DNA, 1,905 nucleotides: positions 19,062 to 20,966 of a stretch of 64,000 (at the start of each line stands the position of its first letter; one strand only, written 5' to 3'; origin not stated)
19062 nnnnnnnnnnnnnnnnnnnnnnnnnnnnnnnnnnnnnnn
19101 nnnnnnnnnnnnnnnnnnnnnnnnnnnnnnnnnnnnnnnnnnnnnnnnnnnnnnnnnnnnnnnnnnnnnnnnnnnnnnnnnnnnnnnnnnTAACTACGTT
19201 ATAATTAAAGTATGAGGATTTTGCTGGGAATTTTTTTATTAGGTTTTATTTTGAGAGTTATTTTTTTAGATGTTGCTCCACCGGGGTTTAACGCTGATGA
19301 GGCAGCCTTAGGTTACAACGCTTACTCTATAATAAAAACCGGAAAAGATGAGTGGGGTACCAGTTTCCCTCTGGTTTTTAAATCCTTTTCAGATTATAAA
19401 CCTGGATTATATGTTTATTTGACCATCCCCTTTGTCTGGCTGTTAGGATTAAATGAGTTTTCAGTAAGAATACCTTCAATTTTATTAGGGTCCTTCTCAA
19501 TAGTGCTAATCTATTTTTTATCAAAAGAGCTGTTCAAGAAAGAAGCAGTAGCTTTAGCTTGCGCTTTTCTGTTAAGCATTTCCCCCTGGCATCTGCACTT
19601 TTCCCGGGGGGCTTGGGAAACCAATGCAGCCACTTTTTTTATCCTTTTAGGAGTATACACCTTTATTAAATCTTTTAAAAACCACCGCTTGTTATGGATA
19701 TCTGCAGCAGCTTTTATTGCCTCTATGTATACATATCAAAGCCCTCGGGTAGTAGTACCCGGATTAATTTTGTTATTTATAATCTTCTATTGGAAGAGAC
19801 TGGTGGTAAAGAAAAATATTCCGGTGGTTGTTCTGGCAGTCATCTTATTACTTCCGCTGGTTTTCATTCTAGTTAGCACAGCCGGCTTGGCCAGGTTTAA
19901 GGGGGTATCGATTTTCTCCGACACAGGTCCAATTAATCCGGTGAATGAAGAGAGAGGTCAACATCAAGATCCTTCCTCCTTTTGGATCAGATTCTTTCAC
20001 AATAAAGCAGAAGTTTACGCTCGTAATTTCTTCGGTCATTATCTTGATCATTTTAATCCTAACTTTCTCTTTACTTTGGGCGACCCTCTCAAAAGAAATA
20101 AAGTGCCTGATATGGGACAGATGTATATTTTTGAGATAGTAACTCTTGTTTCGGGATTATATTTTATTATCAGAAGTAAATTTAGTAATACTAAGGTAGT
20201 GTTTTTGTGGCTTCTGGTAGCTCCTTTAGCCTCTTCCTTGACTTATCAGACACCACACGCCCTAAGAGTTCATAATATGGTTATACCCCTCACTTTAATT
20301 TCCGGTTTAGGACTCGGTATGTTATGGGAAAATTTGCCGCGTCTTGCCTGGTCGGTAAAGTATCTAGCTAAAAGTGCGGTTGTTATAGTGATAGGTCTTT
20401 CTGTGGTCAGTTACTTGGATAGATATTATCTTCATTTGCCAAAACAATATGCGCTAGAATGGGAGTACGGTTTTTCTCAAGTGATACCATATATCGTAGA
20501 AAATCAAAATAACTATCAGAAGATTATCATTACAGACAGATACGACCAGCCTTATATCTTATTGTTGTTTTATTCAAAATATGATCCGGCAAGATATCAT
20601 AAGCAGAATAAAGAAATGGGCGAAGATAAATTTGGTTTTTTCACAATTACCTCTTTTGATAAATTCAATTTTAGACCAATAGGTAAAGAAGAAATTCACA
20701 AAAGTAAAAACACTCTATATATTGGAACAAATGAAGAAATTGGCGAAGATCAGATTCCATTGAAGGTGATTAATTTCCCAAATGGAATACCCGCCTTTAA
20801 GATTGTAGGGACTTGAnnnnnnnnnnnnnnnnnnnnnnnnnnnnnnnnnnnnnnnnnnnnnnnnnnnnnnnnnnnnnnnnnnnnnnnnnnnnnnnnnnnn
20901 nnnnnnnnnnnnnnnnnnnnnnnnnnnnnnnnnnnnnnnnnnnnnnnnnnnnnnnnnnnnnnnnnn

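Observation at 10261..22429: Six ArnT/PMT_2-type GT-C paralogs, including a head-to-tail tandem triplet, with a conserved lineage-specific C-terminal domain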

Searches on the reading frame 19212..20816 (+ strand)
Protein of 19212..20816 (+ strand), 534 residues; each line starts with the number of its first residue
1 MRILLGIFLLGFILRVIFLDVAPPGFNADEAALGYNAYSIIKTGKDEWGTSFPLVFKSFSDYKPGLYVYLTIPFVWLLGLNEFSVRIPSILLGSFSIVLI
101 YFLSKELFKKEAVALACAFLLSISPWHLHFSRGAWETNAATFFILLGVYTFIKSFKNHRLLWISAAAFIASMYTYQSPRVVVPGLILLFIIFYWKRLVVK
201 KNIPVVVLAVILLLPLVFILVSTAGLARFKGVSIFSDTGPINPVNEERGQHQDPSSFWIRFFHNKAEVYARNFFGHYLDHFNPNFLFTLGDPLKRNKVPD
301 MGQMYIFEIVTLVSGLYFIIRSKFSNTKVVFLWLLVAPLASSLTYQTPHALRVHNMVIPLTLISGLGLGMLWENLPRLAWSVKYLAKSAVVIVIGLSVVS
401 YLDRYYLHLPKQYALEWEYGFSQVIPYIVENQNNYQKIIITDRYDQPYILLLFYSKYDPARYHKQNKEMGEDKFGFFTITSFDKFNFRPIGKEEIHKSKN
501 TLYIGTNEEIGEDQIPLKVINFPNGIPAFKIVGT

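Call 4: search_protein_families(library=pfam, proteins=[window:19212-20816:+], max_evalue=0.01)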
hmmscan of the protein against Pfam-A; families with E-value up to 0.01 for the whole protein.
window:19212-20816:+ (534 aa): 3 families
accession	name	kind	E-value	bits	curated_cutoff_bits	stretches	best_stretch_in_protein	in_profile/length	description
PF13231.12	PMT_2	-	2e-12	48.1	26.1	1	67-214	6-153/160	Dolichyl-phosphate-mannose-protein mannosyltransferase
PF02366.24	PMT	-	5e-07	30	22.7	1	63-172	62-177/245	Dolichyl-phosphate-mannose-protein mannosyltransferase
PF24124.1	YphA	-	0.0019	18.4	28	1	97-172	13-86/198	YphA-like integral membrane protein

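Call 15: find_homologous_proteins(query=window:19212-20816:+, max_evalue=0.00001)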
Query window:19212-20816:+ (534 aa): 3056 proteins with E <= 0.00001 among 8000 candidates; the best 120 are listed.
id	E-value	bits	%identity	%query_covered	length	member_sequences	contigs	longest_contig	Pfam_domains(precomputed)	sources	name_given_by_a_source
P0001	0.0e+0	1206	100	100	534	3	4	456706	PF02366.25,PF13231.13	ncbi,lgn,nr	ncbi:glycosyltransferase family 39 protein [Candidatus Daviesbacteria bacterium]|nr:glycosyltransfer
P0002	6.7e-294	994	82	100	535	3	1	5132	PF02366.25,PF13231.13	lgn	-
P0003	8.2e-294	993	80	100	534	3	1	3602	PF02366.25,PF13231.13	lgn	-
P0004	2.8e-288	975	80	100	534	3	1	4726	PF02366.25,PF13231.13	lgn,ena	-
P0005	3.4e-287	972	81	98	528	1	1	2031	PF02366.25,PF13231.13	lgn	-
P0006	3.5e-287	972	78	100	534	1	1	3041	PF02366.25,PF13231.13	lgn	-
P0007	5.8e-285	964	80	98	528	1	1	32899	PF02366.25,PF13231.13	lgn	-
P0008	2.0e-283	959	77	100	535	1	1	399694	PF02366.25,PF13231.13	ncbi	-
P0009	3.7e-283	958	81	96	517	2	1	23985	PF02366.25,PF13231.13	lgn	-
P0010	3.0e-282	955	76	100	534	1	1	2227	PF02366.25,PF13231.13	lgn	-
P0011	1.5e-281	953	77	99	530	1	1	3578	PF02366.25,PF13231.13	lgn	-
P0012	1.3e-280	950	76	100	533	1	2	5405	PF02366.25,PF13231.13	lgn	-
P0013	3.0e-278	942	76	100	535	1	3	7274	PF02366.25,PF13231.13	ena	-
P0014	1.3e-277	940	77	100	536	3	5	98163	PF02366.25,PF13231.13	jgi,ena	-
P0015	1.6e-277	940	77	99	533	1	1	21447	PF02366.25,PF13231.13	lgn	-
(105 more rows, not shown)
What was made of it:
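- Orthologs reach 82% identity (call 15).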

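Call 20: find_encoding_contigs(protein=P0001, flank=10000, max_places=4)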
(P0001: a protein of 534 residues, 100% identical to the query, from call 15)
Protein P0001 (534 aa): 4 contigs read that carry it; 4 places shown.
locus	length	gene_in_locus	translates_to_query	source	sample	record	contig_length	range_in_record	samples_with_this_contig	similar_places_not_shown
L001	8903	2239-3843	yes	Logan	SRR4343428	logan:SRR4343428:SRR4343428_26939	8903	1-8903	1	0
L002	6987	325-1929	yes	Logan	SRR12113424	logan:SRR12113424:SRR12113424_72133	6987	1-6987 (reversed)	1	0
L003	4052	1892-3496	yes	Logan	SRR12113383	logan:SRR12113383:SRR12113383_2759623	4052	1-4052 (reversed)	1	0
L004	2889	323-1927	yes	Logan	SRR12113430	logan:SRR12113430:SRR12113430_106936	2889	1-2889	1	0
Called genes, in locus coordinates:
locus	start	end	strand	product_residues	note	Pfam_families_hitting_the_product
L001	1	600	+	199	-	?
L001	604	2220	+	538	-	PF02366:PMT, PF13231:PMT_2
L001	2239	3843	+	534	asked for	PF02366:PMT (weak), PF13231:PMT_2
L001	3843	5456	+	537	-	PF13231:PMT_2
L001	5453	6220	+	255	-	PF00535:Glycos_transf_2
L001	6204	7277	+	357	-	PF13439:Glyco_transf_4 (weak), PF00534:Glycos_transf_1, PF20706:GT4-conflict, PF13692:Glyco_trans_1_4, PF13524:Glyco_trans_1_2 (weak)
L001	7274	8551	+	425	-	PF01943:Polysacc_synt, PF13440:Polysacc_synt_3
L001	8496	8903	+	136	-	?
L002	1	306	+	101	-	?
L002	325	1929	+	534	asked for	PF02366:PMT (weak), PF13231:PMT_2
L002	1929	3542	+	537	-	PF13231:PMT_2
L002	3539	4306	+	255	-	PF00535:Glycos_transf_2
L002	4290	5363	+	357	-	PF13439:Glyco_transf_4 (weak), PF00534:Glycos_transf_1, PF20706:GT4-conflict, PF13692:Glyco_trans_1_4, PF13524:Glyco_trans_1_2 (weak)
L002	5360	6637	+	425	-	PF01943:Polysacc_synt, PF13440:Polysacc_synt_3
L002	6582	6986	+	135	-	?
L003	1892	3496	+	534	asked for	PF02366:PMT (weak), PF13231:PMT_2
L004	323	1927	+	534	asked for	PF02366:PMT (weak), PF13231:PMT_2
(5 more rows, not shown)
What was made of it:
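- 20816..22429 (+): F: GT-C paralog, 537 aa from the ATG at 20816 (538 aa from the TTG at 20813), orthogroup '23'. D34-E35 at 20915-20920. C-terminal domain about 22025-22426. The start codon follows the gene calls in L001 and L002 (call 20).
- Checked: Gene callers start F at the ATG at 20816 (call 20).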

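Call 30: search_solved_structures(query=A4, max_evalue=1, show_alignments=4)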
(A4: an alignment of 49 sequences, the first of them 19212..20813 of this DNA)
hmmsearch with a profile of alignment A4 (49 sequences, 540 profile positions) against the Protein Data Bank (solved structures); distinct sequences matched with E-value up to 1: 4.
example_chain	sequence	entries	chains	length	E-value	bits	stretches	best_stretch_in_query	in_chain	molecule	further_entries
5ezm_A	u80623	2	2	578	0.00057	21.9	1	67-223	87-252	4-amino-4-deoxy-L-arabinose transferase or related glycosyltransferases of PMT family | 4-amino-4-deoxy-L-arabinose (L-Ara4N) transferase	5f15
8i9p_Lh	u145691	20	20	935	0.017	17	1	87-175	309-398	dolichyl-diphosphooligosaccharide--protein glycotransferase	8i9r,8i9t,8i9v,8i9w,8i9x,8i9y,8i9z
7nfx_v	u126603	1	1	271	0.066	15.1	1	185-256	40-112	Signal recognition particle receptor subunit beta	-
7obq_v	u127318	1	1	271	0.12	14.2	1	185-256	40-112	Signal recognition particle receptor subunit beta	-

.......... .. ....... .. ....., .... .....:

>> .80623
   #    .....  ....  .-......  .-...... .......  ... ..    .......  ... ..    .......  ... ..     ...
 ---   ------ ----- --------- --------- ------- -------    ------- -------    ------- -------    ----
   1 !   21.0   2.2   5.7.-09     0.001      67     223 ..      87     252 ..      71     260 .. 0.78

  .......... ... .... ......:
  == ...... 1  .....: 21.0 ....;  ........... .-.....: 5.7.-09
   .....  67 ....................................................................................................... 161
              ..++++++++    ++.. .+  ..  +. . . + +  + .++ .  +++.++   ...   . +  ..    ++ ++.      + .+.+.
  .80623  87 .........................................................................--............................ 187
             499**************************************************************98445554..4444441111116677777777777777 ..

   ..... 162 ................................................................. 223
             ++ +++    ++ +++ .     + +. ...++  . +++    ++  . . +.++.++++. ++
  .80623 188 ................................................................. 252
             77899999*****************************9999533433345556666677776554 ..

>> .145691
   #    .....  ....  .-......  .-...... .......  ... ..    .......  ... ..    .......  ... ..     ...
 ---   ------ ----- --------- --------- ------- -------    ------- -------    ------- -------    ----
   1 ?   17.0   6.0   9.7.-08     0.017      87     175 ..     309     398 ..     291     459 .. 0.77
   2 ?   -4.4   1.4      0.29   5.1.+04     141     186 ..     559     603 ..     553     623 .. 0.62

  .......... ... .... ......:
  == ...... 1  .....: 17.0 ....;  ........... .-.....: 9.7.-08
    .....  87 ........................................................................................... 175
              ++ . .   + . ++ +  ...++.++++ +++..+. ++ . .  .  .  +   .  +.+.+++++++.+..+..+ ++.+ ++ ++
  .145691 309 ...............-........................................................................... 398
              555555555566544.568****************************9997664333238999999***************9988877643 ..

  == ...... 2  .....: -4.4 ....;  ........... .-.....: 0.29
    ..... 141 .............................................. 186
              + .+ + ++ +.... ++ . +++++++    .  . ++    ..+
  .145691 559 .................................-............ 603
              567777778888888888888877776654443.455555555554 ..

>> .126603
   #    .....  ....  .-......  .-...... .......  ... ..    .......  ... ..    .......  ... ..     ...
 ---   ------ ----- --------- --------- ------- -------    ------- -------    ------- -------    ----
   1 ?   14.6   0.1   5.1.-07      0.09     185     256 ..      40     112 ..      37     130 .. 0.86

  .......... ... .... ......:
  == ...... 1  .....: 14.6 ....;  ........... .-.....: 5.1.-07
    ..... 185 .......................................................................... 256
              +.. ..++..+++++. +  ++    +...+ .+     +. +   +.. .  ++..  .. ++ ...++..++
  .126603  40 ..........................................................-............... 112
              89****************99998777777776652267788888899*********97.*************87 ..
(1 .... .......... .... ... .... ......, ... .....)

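Call 33: find_related_loci(query=A4, collection=genome_contigs, flank=10000)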
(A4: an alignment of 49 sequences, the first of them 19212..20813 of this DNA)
Query A4 (534 aa) in genome_contigs; peptide patterns used: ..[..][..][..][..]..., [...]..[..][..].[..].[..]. (x = any residue, [..] = any of these).
600 stretches matched a pattern (row limit reached: there are more); 494 encode a relative of the query (tblastn E <= 1e-3); the best 80 are kept; 80 distinct loci.
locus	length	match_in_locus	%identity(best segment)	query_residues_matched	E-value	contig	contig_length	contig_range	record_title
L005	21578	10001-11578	65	7-533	0e+0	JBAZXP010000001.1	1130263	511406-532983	MAG: Microgenomates group bacterium isolate SO_2017_GW1_59 NODE_11_length_1130263_cov_5.408407_OW334_2017, whole genome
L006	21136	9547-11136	62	3-534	0e+0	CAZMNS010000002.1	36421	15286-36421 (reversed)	MAG TPA_asm: uncultured Gammaproteobacteria bacterium isolate binchicken_co38_1180 genome assembly, contig: NODE_2422_le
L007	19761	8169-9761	56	1-531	0e+0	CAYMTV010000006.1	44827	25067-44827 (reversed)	MAG TPA_asm: uncultured Gammaproteobacteria bacterium isolate binchicken_co38_1053 genome assembly, contig: NODE_1772_le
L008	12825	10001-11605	51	4-529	2e-172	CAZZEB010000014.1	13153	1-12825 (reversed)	MAG TPA_asm: uncultured Gammaproteobacteria bacterium isolate SRP342105_co1_364 genome assembly, contig: NODE_6415_lengt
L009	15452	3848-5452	49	4-529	7e-170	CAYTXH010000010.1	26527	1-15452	MAG TPA_asm: uncultured Gammaproteobacteria bacterium isolate SRP278252_co2_10 genome assembly, contig: NODE_3611_length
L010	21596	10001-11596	51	4-532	2e-169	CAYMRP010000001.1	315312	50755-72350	MAG TPA_asm: uncultured Gammaproteobacteria bacterium isolate SRP286056_co1_76 genome assembly, contig: NODE_10_length_3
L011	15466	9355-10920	50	14-529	9e-168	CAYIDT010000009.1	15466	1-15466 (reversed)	MAG TPA_asm: uncultured Gammaproteobacteria bacterium isolate ERP119705_co1_249 genome assembly, contig: NODE_4565_lengt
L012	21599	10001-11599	71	1-534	0e+0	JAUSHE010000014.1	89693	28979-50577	MAG: Candidatus Daviesbacteria bacterium isolate E14_metabat.bin.170_sub E14_k141_1409817, whole genome shotgun sequence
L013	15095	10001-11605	48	4-534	1e-164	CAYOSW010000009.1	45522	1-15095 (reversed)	MAG TPA_asm: uncultured Gammaproteobacteria bacterium isolate binchicken_co105_397 genome assembly, contig: NODE_923_len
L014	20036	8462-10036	48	4-529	1e-162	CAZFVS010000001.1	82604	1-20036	MAG TPA_asm: uncultured Gammaproteobacteria bacterium isolate SRP269290_co2_8 genome assembly, contig: NODE_201_length_8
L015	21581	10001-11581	60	7-533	0e+0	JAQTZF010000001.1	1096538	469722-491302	MAG: Candidatus Daviesbacteria bacterium isolate STC_54 NODE_2_length_1096538_cov_10.617223_Sandtown_C, whole genome sho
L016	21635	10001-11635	47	15-532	9e-161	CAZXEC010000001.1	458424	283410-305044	MAG TPA_asm: uncultured Gammaproteobacteria bacterium isolate binchicken_co110_1207 genome assembly, contig: NODE_32_len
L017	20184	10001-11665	45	1-534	1e-158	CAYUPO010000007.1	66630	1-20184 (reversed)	MAG TPA_asm: uncultured Gammaproteobacteria bacterium isolate SRP286056_co1_297 genome assembly, contig: NODE_373_length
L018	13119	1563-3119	47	15-534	2e-158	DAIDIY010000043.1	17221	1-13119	MAG TPA_asm: Candidatus Daviesbacteria bacterium isolate clean373 k141_473709, whole genome shotgun sequence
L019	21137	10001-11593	47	4-534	4e-154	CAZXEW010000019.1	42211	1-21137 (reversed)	MAG TPA_asm: uncultured Gammaproteobacteria bacterium isolate binchicken_co203_146 genome assembly, contig: k141_1936039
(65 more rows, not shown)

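Call 36: predict_structure(alignment_id=A4)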
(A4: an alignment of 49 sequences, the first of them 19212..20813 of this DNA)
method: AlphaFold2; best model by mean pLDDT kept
length: 534 residues; sequences in the alignment: 49
mean_pLDDT: 90.2   pTM: 0.91
mean pLDDT of the five models: 90.2, 88.8, 88.0, 87.0, 84.8
residues with pLDDT >= 90: 339; 70-90: 175; 50-70: 20; < 50: 0
segments of 3 or more residues with pLDDT < 50: none
pLDDT, mean of each block of 10 residues (from residue 1): 96 92 80 95 93 80 85 97 94 98 97 98 96 92 98 95 97 91 96 91 92 82 67 73 79 82 82 92 94 86 96 96 91 95 85 96 98 88 91 96 91 74 92 95 89 95 90 77 93 89 93 89 89 93
secondary structure, 60 per line:
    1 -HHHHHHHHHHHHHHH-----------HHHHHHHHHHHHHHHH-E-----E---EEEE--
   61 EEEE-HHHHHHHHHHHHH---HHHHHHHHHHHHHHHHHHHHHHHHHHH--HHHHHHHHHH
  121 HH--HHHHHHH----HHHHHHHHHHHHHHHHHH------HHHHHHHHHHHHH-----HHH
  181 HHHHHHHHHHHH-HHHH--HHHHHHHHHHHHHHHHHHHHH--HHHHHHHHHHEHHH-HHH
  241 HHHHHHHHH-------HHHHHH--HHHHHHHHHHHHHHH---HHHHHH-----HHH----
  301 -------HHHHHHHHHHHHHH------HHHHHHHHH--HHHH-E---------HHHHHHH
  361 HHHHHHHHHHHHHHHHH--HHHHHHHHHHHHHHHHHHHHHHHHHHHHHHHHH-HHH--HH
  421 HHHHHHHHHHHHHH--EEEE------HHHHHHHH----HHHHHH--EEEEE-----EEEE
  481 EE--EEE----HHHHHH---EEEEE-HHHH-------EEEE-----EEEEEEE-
elements in order: H2-16 H28-43 E55-58 E61-64 H66-78 H82-108 H111-122 H125-131 H136-153 H160-172 H178-192 H194-197 H200-220 H223-232 H238-249 H257-262 H265-279 H283-288 H308-321 H328-336 H339-342 H354-377 H380-412 H419-434 E437-440 H447-454 H459-464 E467-471 E477-482 E485-487 H492-497 E501-505 H507-510 E518-521 E527-533
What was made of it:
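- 19212..20816 (+): E: GT-C paralog, 534 aa, orthogroup '36'. D29-E30 at 19296-19301. C-terminal alpha/beta domain at residues 405-534 (20424-20813). AF2 pLDDT 90.2, pTM 0.91 (call 36).
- On GT-C superfamily (GT-C_A class): The AF2 secondary structure of E shows TM1 at H2-16, EL1 at 17-65, and about 12 further helices up to residue 412 (call 36).
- AF2 model of E has pLDDT 90.2 and pTM 0.91 (call 36). D29-E30 open the EL1 helix H28-43 (call 36).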

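Call 39: fold_search(model_id=the predicted structure, library=pdb)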
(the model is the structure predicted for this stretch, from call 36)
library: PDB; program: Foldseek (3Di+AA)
matches with E <= 10: 208; with E <= 0.001: 22
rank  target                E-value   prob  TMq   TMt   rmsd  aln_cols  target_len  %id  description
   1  8b6l_I                1.4e-07  1.00  0.49  0.39  12.8       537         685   16  Subtomogram average of the human Sec61-TRAP-OSTA-translocon (released 2022-12-07)
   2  9i5k_A                1.1e-06  1.00  0.49  0.53  12.1       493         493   13  Structure of the Chaetomium thermophilum Pmt4 homodimer (C2 symmetry) (released 2025-12-24)
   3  6ftg_5                1.4e-06  1.00  0.51  0.43  12.9       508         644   14  Subtomogram average of OST-containing ribosome-translocon complexes from canine rough microsomal membranes (released 2018-03-21)
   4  5f15                  1.6e-06  1.00  0.51  0.50  13.1       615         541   12  Crystal Structure of ArnT from Cupriavidus metallidurans bound to Undecaprenyl phosphate (released 2016-02-17)
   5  6gxc_A                1.7e-06  1.00  0.48  0.38  14.1       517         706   14  Bacterial oligosaccharyltransferase PglB in complex with an inhibitory peptide and a reactive lipid-linked oligosaccha (released 2018-11-14)
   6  6s7o_A                1.9e-06  1.00  0.53  0.44  12.6       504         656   15  Cryo-EM structure of human oligosaccharyltransferase complex OST-A (released 2019-12-18)
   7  8pn9_A                2.6e-06  1.00  0.53  0.45  12.5       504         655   13  Structure of human oligosaccharyltransferase OST-A complex bound to NGI-1 (released 2024-05-08)
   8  9n9j_I                2.9e-06  1.00  0.51  0.40  12.7       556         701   14  Structure of a GRP94 folding intermediate engaged with a CCDC134- and FKBP11-bound secretory translocon (released 2025-11-19)
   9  5ogl_A                3.1e-06  1.00  0.47  0.37  14.1       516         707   14  Structure of bacterial oligosaccharyltransferase PglB in complex with an acceptor peptide and an lipid-linked oligosac (released 2017-10-25)
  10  9s6t_A                4.2e-06  1.00  0.54  0.59   8.8       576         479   14  Ternary cryo-EM structure of chicken ALG12 with Dol25-PP-GlcNAc2Man7, Dol25-P-Man, and Fab (released 2026-03-18)
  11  5ezm                  6.3e-06  1.00  0.47  0.47  13.4       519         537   12  Crystal Structure of ArnT from Cupriavidus metallidurans in the apo state (released 2016-02-17)
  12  7e9s_A                1.1e-05  1.00  0.49  0.32  12.4       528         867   14  Archaeal oligosaccharyltransferase AglB from Archaeoglobus fulgidus in complex with an inhibitory peptide and a dolich (released 2021-09-08)
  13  3rce_A                1.3e-05  1.00  0.49  0.40  14.7       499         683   13  Bacterial oligosaccharyltransferase PglB (released 2011-06-15)
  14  8agc_A                4.5e-05  1.00  0.49  0.39  12.4       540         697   11  Structure of yeast oligosaccharylransferase complex with lipid-linked oligosaccharide and non-acceptor peptide bound (released 2022-12-07)
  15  8age_A                8.4e-05  1.00  0.47  0.40  12.4       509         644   12  Structure of yeast oligosaccharylransferase complex with acceptor peptide bound (released 2022-12-07)
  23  6p25_A                1.1e-03  1.00  0.32  0.24   6.0       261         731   19  Structure of S. cerevisiae protein O-mannosyltransferase Pmt1-Pmt2 complex bound to the sugar donor and a peptide acce (released 2019-07-10)
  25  7bvc_B                2.3e-03  1.00  0.37  0.20   8.2       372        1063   13  Cryo-EM structure of Mycobacterium smegmatis arabinosyltransferase EmbA-EmbB-AcpM2 in complex with ethambutol (released 2020-04-29)
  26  6p25_B                2.7e-03  1.00  0.33  0.26   4.4       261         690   13  Structure of S. cerevisiae protein O-mannosyltransferase Pmt1-Pmt2 complex bound to the sugar donor and a peptide acce (released 2019-07-10)
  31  7bvc_A                5.1e-03  1.00  0.40  0.22  17.2       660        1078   11  Cryo-EM structure of Mycobacterium smegmatis arabinosyltransferase EmbA-EmbB-AcpM2 in complex with ethambutol (released 2020-04-29)
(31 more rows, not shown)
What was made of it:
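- On GT-C superfamily (GT-C_A class): Foldseek hits with E below 0.1 are all GT-C (call 39).
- Closest known: Oligosaccharyltransferases. Same: Best Foldseek hit: STT3A in 8b6l, E 1.4e-7 (call 39).
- All Foldseek hits with E below about 0.1 are GT-C (call 39).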

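Call 43: search_protein_families(library=ncbifam, proteins=[window:19212-20816:+], max_evalue=0.01)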
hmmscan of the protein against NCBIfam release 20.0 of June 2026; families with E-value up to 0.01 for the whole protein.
window:19212-20816:+ (534 aa): 2 families
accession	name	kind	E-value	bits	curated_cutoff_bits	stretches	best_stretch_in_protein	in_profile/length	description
TIGR03663.1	TIGR03663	subfamily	1.2e-12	47.7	126.25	1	5-200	5-189/435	flippase activity-associated protein Agl23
TIGR00383.1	corA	equivalog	0.0018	17.7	200.75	1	355-404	268-316/320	magnesium/cobalt transporter CorA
